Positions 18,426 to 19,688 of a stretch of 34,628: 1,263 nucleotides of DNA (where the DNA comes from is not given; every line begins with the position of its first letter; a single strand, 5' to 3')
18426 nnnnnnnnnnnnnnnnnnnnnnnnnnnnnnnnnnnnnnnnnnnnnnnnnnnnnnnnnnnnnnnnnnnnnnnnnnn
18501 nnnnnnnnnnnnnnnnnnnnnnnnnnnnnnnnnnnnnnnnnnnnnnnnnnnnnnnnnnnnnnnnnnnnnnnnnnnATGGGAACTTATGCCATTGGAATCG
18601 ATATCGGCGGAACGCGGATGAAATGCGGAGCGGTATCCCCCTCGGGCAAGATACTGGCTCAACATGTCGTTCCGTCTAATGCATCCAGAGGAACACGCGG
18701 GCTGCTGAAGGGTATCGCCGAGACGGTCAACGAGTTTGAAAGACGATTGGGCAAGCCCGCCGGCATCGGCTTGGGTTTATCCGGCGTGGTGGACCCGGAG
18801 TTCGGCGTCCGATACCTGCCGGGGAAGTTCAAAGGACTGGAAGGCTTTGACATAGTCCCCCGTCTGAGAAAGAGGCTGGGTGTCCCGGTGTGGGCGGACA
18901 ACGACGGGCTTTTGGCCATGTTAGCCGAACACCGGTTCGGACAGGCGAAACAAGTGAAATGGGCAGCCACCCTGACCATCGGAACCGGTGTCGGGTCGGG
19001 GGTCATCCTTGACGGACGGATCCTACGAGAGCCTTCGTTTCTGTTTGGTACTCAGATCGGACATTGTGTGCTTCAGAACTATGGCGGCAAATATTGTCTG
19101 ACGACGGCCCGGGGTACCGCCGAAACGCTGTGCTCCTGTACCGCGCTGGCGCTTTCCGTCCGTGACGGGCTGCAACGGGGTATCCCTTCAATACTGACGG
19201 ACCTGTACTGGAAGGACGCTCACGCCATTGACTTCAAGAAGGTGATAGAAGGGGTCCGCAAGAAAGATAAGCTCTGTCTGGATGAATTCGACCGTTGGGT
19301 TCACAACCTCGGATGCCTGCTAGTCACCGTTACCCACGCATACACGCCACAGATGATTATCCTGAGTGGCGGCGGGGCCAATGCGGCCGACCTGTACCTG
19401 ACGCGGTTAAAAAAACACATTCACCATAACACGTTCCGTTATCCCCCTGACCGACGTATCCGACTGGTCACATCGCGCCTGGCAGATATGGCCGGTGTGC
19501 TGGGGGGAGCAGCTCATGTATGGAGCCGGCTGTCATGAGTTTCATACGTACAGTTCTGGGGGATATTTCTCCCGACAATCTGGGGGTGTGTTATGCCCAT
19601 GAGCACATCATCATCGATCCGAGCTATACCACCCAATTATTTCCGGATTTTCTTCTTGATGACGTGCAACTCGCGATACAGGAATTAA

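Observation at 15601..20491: Five-gene operon of poorly characterised families: candidate new sugar / phospho-sugar-lactone pathway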

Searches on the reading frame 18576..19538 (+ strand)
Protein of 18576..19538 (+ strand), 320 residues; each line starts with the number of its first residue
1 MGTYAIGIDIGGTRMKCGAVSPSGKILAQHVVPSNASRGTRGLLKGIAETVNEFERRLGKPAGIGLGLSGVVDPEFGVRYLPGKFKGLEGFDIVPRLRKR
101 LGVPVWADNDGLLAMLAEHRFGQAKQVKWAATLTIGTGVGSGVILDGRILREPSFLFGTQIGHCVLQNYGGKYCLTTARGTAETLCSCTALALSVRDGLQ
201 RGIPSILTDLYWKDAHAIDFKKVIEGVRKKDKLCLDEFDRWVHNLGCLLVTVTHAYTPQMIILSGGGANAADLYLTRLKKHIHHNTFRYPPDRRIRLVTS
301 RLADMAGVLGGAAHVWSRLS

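Call 3: search_protein_families(library=pfam, proteins=[window:18576-19538:+])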
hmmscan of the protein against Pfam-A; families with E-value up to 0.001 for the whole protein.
window:18576-19538:+ (320 aa): 1 family
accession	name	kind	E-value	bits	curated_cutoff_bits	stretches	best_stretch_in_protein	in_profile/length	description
PF00480.26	ROK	-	6.9e-45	154.2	22.9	1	6-314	2-290/294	ROK family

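Call 4: search_protein_families(library=ncbifam, proteins=[window:18576-19538:+])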
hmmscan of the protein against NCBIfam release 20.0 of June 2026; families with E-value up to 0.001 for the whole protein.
window:18576-19538:+ (320 aa): 13 families
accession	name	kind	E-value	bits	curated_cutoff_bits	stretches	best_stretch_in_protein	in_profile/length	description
TIGR00744.1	ROK_glcA_fam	subfamily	1.2e-38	133.1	260.35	1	6-313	1-306/318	ROK family glucokinase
NF047937.1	TransRegNagC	equivalog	6.7e-26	91.4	650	1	5-306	81-375/399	DNA-binding transcriptional regulator NagC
NF007251.0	PRK09698.1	equivalog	6.3e-24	84.8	253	1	3-316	6-297/304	allose kinase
NF049930.1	TransRegMlc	equivalog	9.7e-23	81.1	530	1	40-315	121-389/405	sugar metabolism global transcriptional regulator Mlc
NF009835.0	PRK13310.1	equivalog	1.7e-22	80.1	380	1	7-313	4-298/303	N-acetylglucosamine kinase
NF003461.0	PRK05082.1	subfamily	8.7e-22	77.8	283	1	6-314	4-285/291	N-acetylmannosamine kinase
NF007108.0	PRK09557.1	equivalog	5.5e-21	75.1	443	1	5-317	3-301/303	fructokinase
NF047821.1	NactlManKinNanK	equivalog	1e-19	71.2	450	1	6-312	4-283/288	N-acetylmannosamine kinase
NF042998.1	bglucokin_BglK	equivalog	3.8e-19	69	550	1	8-284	6-260/291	beta-glucoside kinase BglK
NF045942.1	PolPhglucPhase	equivalog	7.9e-16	58.5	250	1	5-152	2-148/242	polyphosphate--glucose phosphotransferase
NF045551.1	GK_Pyrobac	equivalog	2.3e-12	46.8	500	1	6-310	3-275/294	ATP-dependent glucokinase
NF045550.1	FrctkaseScrK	equivalog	7e-06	25.7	400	0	7-165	7-158/293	fructokinase ScrK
NF009836.0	PRK13311.1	equivalog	0.00029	20.1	551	1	6-164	3-158/256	N-acetyl-D-glucosamine kinase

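Call 41: search_solved_structures(query=window:18576-19538:+, max_evalue=1e-15)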
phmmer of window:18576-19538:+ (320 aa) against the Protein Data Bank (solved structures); distinct sequences matched with E-value up to 1e-15: 10.
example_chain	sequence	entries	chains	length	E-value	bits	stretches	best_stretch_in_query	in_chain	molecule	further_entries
3vov_A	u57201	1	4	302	3.7e-24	89.2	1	5-312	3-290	Glucokinase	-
2qm1_A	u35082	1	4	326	1.9e-23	86.8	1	5-313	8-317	Glucokinase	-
5nck_A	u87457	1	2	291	7.2e-22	81.7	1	6-312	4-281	N-acetylmannosamine kinase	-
2yhw_A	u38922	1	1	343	2.8e-21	79.7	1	5-312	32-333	BIFUNCTIONAL UDP-N-ACETYLGLUCOSAMINE 2-EPIMERASE/N-ACETYLMANNOSAMINE KINASE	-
3eo3_A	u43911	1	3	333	3.4e-21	79.4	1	5-312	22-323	Bifunctional UDP-N-acetylglucosamine 2-epimerase/N-acetylmannosamine kinase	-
2yhy_A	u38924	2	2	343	4e-21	79.2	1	5-312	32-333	BIFUNCTIONAL UDP-N-ACETYLGLUCOSAMINE 2-EPIMERASE/N-ACETYLMANNOSAMINE KINASE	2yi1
3vgk_A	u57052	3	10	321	1.8e-19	73.8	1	5-312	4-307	Glucokinase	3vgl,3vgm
1z05_A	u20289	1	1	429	2.4e-18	70.1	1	44-311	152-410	transcriptional regulator, ROK family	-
3r8e_A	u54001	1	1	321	3.2e-16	63.1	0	5-315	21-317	Hypothetical sugar kinase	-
4htl_A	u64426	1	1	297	5.8e-16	62.3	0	7-168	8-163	Beta-glucoside kinase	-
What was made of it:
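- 18576..19538 (+): ROK-family sugar kinase, 320 aa, no HTH domain. The nearest structures are glucokinases and ManNAc kinases at about 1e-24 to 1e-21 (call 41).
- Among the ROK's best structural hits are ManNAc kinases (call 41).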
